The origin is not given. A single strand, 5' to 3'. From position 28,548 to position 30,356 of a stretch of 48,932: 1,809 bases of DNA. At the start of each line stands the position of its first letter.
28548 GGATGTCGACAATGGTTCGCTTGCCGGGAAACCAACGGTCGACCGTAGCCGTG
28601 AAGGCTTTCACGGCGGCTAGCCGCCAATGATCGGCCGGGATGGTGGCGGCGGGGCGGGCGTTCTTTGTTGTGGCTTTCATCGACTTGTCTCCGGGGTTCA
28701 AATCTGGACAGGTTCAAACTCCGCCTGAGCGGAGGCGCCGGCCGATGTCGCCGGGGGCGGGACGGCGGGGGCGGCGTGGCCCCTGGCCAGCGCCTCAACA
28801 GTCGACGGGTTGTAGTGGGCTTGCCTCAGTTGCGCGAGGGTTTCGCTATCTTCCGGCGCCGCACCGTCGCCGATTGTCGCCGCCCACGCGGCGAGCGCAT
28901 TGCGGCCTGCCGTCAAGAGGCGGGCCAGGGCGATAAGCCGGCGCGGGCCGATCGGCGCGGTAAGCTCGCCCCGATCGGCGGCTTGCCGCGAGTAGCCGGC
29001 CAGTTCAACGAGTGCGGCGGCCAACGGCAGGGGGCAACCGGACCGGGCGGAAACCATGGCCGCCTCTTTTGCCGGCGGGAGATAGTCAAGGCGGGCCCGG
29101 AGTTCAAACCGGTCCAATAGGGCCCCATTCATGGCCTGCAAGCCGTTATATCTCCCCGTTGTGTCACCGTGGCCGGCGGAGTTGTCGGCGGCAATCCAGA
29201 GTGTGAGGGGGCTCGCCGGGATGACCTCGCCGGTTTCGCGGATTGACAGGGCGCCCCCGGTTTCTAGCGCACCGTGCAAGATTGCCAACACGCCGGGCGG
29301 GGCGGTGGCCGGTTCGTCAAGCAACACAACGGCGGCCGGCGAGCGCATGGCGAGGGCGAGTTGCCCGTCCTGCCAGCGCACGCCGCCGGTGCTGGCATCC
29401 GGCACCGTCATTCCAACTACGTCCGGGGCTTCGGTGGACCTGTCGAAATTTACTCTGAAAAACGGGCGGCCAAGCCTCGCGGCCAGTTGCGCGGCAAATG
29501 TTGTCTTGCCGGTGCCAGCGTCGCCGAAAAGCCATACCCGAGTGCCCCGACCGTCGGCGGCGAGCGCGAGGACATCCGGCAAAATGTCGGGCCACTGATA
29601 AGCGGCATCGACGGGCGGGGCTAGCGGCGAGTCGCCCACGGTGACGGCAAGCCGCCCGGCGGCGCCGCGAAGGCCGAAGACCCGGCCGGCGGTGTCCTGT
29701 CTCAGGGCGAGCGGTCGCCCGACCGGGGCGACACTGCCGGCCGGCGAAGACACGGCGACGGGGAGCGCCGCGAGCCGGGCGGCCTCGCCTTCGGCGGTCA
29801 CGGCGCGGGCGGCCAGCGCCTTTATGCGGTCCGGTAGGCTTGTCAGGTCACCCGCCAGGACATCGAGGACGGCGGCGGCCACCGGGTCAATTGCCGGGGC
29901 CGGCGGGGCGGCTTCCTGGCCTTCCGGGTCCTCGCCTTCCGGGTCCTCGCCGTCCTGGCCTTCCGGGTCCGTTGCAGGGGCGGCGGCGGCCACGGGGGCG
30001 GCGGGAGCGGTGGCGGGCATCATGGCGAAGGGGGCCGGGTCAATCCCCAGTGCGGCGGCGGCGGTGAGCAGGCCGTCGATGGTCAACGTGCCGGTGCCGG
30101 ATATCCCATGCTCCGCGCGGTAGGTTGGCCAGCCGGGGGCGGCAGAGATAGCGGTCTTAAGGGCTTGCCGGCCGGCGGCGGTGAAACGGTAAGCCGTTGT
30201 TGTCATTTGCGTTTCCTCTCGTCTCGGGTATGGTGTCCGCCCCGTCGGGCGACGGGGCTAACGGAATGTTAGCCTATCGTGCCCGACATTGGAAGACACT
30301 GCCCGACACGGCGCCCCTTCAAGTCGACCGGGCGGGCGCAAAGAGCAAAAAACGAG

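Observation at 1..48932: Hexamer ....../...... is roughly 7-fold over-represented genome-wide, against codon preference and in a patchy pattern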

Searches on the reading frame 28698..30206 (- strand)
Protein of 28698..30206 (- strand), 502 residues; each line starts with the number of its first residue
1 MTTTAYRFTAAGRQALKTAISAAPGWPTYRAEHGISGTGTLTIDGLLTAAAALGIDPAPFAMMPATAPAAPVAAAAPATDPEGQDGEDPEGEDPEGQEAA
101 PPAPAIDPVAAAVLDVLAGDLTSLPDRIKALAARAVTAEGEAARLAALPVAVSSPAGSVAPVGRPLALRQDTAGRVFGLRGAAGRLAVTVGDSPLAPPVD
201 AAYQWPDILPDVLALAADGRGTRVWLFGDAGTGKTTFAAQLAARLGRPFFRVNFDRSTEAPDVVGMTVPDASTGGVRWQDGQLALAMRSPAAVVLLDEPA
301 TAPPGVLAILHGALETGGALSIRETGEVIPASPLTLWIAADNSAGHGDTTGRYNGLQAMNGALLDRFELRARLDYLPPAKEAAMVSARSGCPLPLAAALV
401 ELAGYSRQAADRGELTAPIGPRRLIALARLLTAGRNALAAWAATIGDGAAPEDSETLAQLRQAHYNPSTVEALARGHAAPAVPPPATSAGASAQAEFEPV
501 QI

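Call 10: search_protein_families(library=phrogs, proteins=[window:28698-30206:-], max_evalue=0.001)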
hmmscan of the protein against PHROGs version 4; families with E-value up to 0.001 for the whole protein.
window:28698-30206:- (502 aa): 7 families
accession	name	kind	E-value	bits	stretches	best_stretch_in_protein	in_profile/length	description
phrog_249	-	moron, auxiliary metabolic gene and host takeover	4.3e-45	155.7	1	211-432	117-338/380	porphyrin biosynthesis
phrog_16448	-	other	1e-17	64.7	1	217-379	445-597/680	ATPase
phrog_29395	-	unknown function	8.3e-11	42.5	1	219-413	181-395/531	-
phrog_5424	-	other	5.1e-09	36.3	1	226-307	285-363/527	ATPase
phrog_3757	-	unknown function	1.9e-06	28.5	1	222-256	127-161/367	-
phrog_168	-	DNA, RNA and nucleotide metabolism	4.5e-05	24.3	1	217-298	38-108/314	clamp loader of DNA polymerase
phrog_1297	-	other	0.0002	21.5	1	218-310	22-119/356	ATPase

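Call 38: find_related_loci(query=A3, collection=viral_contigs, flank=10000)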
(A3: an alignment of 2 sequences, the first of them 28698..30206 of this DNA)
Query A3 (502 aa) in viral_contigs; peptide patterns used: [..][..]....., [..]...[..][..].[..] (x = any residue, [..] = any of these).
128 stretches matched a pattern; 8 encode a relative of the query (tblastn E <= 1e-3); 8 distinct loci.
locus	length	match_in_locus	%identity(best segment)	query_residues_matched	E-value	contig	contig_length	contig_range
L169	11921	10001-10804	46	197-467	2e-63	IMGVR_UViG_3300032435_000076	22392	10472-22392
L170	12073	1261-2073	46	187-460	8e-63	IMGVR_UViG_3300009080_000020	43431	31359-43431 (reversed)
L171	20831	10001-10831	41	192-471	2e-62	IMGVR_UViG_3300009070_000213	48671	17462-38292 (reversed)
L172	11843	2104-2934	41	192-471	2e-62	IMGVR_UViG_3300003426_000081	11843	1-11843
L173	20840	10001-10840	44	190-472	9e-63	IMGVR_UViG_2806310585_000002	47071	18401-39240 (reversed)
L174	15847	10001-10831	46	192-470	5e-61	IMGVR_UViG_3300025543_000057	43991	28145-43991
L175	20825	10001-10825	45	183-460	1e-57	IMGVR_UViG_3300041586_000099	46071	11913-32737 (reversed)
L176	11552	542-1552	38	172-500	3e-50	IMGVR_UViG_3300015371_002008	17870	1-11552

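Call 62: search_protein_families(library=pfam, proteins=[L171:4571-7228:+, L173:5379-8045:+, L174:5378-7930:+, L175:4828-7602:+, L169:5359-8007:+, L170:5133-7082:+, L176:4030-5916:-, L171:14044-15747:+, L174:13793-15637:+], max_evalue=0.01)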
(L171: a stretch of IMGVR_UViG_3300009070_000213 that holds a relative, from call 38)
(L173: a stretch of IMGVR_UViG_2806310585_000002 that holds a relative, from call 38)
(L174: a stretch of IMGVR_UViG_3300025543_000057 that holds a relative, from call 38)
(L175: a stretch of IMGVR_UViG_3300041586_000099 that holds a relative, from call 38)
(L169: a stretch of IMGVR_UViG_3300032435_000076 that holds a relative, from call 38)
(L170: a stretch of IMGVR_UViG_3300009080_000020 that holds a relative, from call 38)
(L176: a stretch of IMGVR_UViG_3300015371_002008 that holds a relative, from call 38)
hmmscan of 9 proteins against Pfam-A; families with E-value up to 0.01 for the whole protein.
L171:4571-7228:+ (886 aa): 3 families
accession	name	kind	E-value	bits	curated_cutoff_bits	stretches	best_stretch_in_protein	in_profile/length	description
PF16793.10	RepB_primase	-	3.6e-14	53.5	24.3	1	98-243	45-180/186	RepB DNA-primase N-terminal domain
PF19263.5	DUF5906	-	2.8e-10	41.3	27.6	1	571-682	3-114/114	Family of unknown function (DUF5906)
PF05272.17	VapE-like_dom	-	0.00079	19.4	25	1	542-712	28-185/217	Virulence-associated protein E-like domain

L173:5379-8045:+ (889 aa): 1 family
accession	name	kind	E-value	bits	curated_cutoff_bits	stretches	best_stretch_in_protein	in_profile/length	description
PF16793.10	RepB_primase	-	6.1e-12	46.2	24.3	1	88-197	61-160/186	RepB DNA-primase N-terminal domain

L174:5378-7930:+ (851 aa): 3 families
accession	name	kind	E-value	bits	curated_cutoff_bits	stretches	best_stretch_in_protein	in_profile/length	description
PF19263.5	DUF5906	-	2.2e-15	57.7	27.6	1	567-676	1-114/114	Family of unknown function (DUF5906)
PF16793.10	RepB_primase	-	3.2e-06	27.6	24.3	1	114-226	62-163/186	RepB DNA-primase N-terminal domain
PF05272.17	VapE-like_dom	-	0.0031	17.4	25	1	555-691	44-176/217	Virulence-associated protein E-like domain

L175:4828-7602:+ (925 aa): 3 families
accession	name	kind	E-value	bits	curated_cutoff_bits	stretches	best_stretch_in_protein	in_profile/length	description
PF19263.5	DUF5906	-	2e-12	48.2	27.6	1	629-739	1-114/114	Family of unknown function (DUF5906)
PF16793.10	RepB_primase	-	1.5e-07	31.9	24.3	1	175-289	56-168/186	RepB DNA-primase N-terminal domain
PF05272.17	VapE-like_dom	-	0.00029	20.8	25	1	616-742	43-164/217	Virulence-associated protein E-like domain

L169:5359-8007:+ (883 aa): 2 families
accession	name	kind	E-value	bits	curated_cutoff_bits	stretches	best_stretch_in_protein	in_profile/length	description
PF19263.5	DUF5906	-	2.2e-10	41.6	27.6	1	595-705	1-114/114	Family of unknown function (DUF5906)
PF16793.10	RepB_primase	-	0.00085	19.7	24.3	1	128-227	63-155/186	RepB DNA-primase N-terminal domain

L170:5133-7082:+ (650 aa): 2 families
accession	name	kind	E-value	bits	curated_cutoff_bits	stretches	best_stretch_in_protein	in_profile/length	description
PF01391.23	Collagen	-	3.8e-30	103.9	27.2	4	121-178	1-58/60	Collagen triple helix repeat (20 copies)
PF02839.19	CBM_5_12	-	0.0094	16.4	26.2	0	283-312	1-28/44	Carbohydrate-binding module family 5/12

L176:4030-5916:- (629 aa): 1 family
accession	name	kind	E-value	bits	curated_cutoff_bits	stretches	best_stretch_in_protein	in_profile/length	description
PF19263.5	DUF5906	-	9.4e-08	33.1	27.6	1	323-434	2-114/114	Family of unknown function (DUF5906)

L171:14044-15747:+ (568 aa): 3 families
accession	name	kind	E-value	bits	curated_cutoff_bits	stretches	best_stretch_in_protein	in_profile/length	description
PF21939.1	Gp10_C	-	1.3e-26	94.7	27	1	373-567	2-139/139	Baseplate structural protein Gp10, C-terminal domain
PF01391.23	Collagen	-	1.1e-18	67.2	27.2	3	102-148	4-50/60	Collagen triple helix repeat (20 copies)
PF02839.19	CBM_5_12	-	4.2e-05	23.9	26.2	1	246-283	1-43/44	Carbohydrate-binding module family 5/12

L174:13793-15637:+ (615 aa): 1 family
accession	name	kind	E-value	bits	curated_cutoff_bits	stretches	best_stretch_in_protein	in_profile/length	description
PF01391.23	Collagen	-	4.2e-45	151.8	27.2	7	74-128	4-58/60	Collagen triple helix repeat (20 copies)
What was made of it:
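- Closest known: Template recognition words of AEP prim-pols. Same: Relatives carry RepB-type primases (call 62).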

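Call 67: find_related_loci(query=A5, collection=viral_contigs, flank=10000)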
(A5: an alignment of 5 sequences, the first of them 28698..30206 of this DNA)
Query A5 (502 aa) in viral_contigs; peptide patterns used: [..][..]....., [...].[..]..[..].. (x = any residue, [..] = any of these).
600 stretches matched a pattern (row limit reached: there are more); 26 encode a relative of the query (tblastn E <= 1e-3); 26 distinct loci.
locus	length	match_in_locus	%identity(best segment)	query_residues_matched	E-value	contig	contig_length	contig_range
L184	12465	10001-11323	38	46-482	6e-66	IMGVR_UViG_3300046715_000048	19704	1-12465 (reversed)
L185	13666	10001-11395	36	13-476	6e-65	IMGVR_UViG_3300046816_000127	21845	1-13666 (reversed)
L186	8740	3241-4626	36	41-500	2e-63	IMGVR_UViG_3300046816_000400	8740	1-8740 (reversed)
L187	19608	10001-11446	35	10-498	3e-61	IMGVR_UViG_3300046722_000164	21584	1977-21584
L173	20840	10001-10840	44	190-472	3e-62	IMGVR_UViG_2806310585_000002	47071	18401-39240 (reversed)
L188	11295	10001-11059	38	116-470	3e-59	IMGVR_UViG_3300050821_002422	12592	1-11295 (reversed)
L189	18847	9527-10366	41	198-482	3e-58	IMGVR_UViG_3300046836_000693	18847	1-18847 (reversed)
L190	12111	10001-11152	37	116-497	4e-58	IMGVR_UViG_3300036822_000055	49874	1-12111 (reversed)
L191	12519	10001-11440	34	13-497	2e-55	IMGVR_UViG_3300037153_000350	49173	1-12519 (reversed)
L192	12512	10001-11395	29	7-477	5e-40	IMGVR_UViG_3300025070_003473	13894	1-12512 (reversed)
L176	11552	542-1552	38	172-500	7e-50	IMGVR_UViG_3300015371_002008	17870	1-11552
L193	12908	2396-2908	31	223-413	3e-15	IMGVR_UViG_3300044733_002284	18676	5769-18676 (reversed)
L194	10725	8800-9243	34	208-367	5e-12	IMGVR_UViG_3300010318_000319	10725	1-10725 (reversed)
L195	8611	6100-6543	33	208-367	3e-11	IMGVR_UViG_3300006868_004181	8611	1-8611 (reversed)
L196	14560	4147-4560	31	219-367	2e-9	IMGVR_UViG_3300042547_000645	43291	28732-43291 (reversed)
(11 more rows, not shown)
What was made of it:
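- Tried and rejected: The cobS-anchored scans gave few loci (calls 38, 67).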

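Call 86: find_related_loci(query=A6, collection=viral_contigs, flank=10000)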
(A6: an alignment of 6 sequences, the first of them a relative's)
Query A6 (886 aa) in viral_contigs; peptide patterns used: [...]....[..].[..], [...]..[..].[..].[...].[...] (x = any residue, [..] = any of these).
461 stretches matched a pattern; 377 encode a relative of the query (tblastn E <= 1e-3); the best 80 are kept; 80 distinct loci.
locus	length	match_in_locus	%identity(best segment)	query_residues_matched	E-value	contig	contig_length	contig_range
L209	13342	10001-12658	100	1-886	0e+0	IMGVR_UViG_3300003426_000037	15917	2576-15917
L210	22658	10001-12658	100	1-886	0e+0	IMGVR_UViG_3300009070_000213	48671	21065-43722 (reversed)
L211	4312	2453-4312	100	1-620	0e+0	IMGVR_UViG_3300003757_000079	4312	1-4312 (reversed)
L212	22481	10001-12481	35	43-862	5e-143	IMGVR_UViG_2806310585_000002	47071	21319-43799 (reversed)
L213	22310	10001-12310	31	42-826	2e-88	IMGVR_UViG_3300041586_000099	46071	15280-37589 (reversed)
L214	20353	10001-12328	30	37-839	3e-86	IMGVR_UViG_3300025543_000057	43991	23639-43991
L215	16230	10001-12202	29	89-842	1e-84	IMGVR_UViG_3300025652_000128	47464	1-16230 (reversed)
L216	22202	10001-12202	29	89-842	1e-84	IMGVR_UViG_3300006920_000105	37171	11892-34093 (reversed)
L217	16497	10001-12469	27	14-828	2e-58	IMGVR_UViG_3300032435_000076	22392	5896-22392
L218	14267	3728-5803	24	112-866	2e-36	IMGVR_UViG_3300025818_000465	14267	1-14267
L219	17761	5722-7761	24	112-866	7e-35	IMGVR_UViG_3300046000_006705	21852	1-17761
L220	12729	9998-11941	24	91-796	6e-32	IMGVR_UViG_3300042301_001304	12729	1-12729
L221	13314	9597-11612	24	109-869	5e-32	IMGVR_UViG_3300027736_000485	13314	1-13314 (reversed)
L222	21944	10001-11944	24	91-796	6e-32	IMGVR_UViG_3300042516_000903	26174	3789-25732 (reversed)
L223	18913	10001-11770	26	117-770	1e-31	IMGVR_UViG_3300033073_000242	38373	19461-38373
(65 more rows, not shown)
